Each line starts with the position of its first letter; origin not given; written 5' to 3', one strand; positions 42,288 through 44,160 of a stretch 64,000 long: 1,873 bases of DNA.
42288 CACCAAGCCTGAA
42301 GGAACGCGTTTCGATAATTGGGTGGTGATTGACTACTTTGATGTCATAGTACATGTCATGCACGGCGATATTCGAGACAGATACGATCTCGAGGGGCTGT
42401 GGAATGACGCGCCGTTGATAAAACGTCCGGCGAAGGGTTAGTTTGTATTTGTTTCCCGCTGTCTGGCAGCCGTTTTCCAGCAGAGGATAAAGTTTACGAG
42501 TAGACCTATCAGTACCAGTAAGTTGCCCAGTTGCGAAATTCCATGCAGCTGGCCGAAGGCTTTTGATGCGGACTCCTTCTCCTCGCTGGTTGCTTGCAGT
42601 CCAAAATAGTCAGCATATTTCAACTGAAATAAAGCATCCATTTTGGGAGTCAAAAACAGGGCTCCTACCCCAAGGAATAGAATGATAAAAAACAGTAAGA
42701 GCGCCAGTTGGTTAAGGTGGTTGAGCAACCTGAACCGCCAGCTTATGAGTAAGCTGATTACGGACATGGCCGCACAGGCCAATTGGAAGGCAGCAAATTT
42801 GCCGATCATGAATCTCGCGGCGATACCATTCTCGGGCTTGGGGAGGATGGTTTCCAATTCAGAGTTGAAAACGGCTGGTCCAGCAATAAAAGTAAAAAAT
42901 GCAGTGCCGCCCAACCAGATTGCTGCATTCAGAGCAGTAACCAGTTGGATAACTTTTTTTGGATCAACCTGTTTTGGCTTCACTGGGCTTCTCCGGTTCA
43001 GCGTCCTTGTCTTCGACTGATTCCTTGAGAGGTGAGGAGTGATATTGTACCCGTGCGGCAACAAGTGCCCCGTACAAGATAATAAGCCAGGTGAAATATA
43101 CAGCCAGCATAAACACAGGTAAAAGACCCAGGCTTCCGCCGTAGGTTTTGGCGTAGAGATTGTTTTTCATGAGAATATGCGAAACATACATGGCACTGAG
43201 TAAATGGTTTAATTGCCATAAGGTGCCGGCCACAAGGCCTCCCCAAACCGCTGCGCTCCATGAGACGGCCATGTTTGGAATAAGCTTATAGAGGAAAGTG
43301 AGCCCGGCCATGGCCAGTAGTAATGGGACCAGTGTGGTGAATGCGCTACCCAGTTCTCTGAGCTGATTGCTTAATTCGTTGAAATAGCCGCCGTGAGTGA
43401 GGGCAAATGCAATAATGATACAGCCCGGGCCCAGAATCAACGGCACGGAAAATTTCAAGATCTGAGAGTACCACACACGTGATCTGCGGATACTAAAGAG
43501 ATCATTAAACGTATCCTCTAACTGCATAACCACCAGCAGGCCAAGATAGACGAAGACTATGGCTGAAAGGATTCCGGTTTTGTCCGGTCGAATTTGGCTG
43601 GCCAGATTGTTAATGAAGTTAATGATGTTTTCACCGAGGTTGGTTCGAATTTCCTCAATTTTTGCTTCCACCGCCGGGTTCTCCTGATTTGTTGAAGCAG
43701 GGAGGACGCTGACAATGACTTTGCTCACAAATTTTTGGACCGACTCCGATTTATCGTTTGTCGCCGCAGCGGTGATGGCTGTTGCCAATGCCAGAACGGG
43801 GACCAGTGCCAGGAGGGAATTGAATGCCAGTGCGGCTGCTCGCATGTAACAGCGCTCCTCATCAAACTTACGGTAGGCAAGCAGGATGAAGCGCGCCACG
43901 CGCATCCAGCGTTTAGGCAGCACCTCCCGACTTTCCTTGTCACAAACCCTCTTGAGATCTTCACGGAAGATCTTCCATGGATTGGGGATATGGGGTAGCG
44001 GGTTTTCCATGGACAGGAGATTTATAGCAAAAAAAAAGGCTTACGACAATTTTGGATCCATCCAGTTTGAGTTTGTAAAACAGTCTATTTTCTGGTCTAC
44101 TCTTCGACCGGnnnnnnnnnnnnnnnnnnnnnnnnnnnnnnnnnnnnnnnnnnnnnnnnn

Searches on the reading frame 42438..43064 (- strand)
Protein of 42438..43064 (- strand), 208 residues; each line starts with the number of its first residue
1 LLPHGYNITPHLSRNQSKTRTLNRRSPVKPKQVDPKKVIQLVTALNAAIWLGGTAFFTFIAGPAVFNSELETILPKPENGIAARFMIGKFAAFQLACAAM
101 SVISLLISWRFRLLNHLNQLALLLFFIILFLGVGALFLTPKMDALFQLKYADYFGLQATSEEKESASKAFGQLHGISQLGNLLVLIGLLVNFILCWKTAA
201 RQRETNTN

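Call 66: search_protein_families(library=pfam, proteins=[window:42438-43064:-], max_evalue=0.00001)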
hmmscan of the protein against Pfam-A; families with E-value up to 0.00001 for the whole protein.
window:42438-43064:- (208 aa): 1 family
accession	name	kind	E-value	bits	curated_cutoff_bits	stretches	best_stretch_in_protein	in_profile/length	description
PF13664.11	DUF4149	-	7.8e-09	36.1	24.6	1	47-145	3-96/102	Domain of unknown function (DUF4149)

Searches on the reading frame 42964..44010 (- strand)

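Call 3: search_protein_families(library=pfam, proteins=[window:42964-44010:-], max_evalue=0.01)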
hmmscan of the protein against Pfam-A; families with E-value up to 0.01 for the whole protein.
window:42964-44010:- (348 aa): 1 family
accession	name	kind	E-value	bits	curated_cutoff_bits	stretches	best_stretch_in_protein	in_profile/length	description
PF03631.20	Virul_fac_BrkB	-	1.2e-36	127.1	33.7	1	51-323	2-257/259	Virulence factor BrkB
